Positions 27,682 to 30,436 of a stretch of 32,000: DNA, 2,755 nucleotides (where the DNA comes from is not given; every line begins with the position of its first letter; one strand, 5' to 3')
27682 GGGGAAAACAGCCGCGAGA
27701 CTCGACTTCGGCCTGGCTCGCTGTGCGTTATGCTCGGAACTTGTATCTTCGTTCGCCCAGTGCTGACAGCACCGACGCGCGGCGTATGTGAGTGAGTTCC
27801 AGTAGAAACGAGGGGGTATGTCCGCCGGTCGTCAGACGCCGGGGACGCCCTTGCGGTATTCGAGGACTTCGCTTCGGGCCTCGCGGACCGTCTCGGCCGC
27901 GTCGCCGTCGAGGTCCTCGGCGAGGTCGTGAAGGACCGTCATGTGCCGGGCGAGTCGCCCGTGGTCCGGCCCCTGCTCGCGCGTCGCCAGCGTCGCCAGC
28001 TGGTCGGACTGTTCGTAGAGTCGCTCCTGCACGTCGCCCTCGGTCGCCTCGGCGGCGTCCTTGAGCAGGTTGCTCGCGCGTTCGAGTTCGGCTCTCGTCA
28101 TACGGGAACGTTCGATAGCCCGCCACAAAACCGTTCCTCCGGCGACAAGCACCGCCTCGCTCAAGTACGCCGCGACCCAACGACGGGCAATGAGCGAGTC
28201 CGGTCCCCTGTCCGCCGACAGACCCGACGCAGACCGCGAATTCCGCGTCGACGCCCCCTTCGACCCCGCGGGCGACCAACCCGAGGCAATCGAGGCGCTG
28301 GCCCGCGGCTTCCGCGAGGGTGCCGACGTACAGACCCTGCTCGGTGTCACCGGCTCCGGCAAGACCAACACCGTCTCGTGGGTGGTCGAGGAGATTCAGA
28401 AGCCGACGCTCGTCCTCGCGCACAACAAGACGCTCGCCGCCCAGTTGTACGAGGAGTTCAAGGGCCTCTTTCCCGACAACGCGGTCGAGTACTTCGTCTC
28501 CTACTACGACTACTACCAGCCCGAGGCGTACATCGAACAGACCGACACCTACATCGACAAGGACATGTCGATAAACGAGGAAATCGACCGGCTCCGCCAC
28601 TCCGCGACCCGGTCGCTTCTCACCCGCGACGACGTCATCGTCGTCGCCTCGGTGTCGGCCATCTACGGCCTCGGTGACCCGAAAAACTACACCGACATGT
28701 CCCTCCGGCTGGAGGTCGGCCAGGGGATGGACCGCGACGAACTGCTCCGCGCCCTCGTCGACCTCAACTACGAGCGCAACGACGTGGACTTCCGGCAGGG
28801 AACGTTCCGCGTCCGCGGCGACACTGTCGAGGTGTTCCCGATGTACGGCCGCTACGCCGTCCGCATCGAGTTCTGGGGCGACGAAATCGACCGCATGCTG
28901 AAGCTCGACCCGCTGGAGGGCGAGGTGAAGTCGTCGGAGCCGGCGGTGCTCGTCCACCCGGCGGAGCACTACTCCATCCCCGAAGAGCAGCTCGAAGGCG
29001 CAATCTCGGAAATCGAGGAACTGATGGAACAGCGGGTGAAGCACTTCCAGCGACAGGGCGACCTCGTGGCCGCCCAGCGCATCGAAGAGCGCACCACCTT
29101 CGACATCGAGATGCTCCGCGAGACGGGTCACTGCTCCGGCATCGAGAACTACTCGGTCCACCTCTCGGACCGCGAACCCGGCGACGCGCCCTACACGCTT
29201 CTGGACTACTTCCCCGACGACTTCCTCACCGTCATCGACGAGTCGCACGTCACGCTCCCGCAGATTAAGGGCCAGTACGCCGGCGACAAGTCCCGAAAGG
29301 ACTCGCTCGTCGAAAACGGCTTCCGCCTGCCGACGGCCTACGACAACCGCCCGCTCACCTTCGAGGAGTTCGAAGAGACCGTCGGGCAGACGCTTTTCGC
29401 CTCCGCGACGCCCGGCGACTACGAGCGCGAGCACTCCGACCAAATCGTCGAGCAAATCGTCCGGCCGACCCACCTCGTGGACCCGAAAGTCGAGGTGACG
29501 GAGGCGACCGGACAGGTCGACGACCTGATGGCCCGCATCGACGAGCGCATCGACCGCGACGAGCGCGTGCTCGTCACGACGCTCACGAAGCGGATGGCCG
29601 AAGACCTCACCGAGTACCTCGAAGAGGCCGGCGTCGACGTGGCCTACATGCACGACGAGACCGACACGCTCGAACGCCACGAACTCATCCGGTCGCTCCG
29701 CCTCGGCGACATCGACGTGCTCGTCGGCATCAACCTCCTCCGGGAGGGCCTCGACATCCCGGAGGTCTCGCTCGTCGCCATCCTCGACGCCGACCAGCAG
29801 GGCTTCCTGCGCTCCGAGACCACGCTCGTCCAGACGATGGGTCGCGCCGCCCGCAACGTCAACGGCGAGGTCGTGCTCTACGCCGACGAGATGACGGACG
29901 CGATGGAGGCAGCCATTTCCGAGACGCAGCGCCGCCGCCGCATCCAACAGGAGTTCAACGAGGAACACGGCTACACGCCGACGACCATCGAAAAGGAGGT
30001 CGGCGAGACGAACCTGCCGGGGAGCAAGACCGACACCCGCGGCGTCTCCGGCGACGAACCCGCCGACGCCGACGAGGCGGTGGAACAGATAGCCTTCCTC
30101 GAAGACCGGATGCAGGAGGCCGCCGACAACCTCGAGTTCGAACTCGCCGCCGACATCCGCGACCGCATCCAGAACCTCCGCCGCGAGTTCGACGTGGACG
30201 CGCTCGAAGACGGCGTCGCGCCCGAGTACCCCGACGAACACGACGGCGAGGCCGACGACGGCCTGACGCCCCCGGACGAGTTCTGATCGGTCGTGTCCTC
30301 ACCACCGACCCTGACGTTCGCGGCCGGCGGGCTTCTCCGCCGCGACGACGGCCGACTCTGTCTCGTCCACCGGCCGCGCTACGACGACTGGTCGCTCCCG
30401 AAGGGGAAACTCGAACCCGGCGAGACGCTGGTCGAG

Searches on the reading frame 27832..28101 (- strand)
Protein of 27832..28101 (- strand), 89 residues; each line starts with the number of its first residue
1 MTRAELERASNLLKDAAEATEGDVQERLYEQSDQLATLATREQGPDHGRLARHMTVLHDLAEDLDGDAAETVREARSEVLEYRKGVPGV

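Call 29: search_protein_families(library=pfam, proteins=[window:27832-28101:-])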
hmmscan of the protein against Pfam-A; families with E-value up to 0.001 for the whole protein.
window:27832-28101:- (89 aa): 1 family
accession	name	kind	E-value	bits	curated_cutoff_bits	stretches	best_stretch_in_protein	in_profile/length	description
PF24430.1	DUF7553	-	3.4e-29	101.6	27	1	1-84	1-84/85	Family of unknown function (DUF7553)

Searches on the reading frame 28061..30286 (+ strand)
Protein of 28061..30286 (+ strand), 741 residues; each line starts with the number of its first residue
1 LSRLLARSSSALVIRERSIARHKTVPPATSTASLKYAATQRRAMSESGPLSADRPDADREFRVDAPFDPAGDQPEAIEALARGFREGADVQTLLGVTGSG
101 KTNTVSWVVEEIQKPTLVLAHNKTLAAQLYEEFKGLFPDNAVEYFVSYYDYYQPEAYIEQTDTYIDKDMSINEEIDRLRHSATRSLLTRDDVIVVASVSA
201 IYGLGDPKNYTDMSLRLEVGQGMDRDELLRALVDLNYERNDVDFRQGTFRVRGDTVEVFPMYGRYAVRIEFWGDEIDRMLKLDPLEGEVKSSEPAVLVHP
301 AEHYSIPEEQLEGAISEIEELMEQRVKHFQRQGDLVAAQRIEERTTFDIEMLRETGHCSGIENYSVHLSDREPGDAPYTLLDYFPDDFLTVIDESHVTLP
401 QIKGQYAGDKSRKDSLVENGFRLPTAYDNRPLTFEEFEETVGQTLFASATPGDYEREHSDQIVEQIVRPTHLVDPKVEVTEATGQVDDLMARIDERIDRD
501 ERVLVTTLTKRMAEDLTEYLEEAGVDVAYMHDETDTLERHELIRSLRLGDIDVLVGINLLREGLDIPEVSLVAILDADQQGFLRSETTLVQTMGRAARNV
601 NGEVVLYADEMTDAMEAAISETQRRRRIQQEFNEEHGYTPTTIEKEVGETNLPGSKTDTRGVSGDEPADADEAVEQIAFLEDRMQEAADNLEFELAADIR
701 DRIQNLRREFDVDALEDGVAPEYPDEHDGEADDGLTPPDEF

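Call 29: search_protein_families(library=pfam, proteins=[window:28061-30286:+])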
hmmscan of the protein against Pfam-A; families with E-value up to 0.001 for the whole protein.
window:28061-30286:+ (741 aa): 7 families
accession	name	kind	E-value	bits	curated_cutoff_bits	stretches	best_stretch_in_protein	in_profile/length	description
PF17757.6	UvrB_inter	-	4e-31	107.4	22.9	1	215-304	1-91/91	UvrB interaction domain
PF12344.14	UvrB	-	2.6e-21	75.6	27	1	606-647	1-42/43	Ultra-violet resistance protein B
PF00271.37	Helicase_C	-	1.9e-19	70.4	23.5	1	493-599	10-109/110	Helicase conserved C-terminal domain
PF02151.25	UVR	-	1.2e-08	34.9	21.5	1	675-708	2-35/36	UvrB/uvrC motif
PF04851.21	ResIII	-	1.9e-08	34.8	22.5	1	72-148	7-84/164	Type III restriction enzyme, res subunit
PF00270.35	DEAD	-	1e-05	25.8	26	1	73-140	4-72/167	DEAD/DEAH box helicase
PF13604.12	AAA_30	-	0.00034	20.8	27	0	73-133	6-66/191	AAA domain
